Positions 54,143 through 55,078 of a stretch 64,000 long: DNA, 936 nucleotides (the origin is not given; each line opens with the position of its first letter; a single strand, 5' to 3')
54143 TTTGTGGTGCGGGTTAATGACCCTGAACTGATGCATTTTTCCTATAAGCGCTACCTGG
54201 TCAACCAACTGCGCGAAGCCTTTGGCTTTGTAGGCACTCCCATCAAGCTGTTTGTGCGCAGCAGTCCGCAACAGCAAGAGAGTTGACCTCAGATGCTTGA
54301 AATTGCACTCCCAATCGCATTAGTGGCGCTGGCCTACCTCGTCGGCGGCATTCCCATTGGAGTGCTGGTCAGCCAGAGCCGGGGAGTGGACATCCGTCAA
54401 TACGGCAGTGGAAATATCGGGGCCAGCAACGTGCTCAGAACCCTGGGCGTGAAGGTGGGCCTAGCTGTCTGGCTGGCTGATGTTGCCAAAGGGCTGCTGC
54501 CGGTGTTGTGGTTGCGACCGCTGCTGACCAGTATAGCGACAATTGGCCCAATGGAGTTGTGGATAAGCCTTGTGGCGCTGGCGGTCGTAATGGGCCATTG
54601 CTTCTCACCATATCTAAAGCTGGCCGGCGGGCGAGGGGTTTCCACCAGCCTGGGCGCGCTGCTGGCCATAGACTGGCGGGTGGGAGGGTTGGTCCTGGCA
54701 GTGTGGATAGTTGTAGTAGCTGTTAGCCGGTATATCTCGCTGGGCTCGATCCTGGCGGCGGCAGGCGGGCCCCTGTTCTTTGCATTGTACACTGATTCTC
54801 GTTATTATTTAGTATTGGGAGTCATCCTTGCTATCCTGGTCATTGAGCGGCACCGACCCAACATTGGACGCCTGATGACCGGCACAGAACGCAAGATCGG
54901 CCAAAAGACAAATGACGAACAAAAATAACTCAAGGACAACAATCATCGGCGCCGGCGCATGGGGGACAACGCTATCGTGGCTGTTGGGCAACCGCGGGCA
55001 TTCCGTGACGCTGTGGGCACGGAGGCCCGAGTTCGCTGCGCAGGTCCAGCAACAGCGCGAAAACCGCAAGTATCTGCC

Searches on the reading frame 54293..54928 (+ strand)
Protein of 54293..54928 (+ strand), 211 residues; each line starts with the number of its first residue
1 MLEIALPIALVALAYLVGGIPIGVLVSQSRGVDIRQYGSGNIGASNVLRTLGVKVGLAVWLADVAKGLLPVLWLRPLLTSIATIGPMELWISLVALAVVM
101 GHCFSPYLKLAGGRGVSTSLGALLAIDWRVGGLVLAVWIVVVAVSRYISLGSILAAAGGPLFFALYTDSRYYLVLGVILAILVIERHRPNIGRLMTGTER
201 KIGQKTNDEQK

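Call 95: search_protein_families(library=pfam, proteins=[window:54293-54928:+], max_evalue=0.00001)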
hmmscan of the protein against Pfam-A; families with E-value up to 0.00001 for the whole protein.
window:54293-54928:+ (211 aa): 1 family
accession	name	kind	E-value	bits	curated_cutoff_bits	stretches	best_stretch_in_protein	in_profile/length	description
PF02660.20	G3P_acyltransf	-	2.1e-49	168.2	24.1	1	13-194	1-164/164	Glycerol-3-phosphate acyltransferase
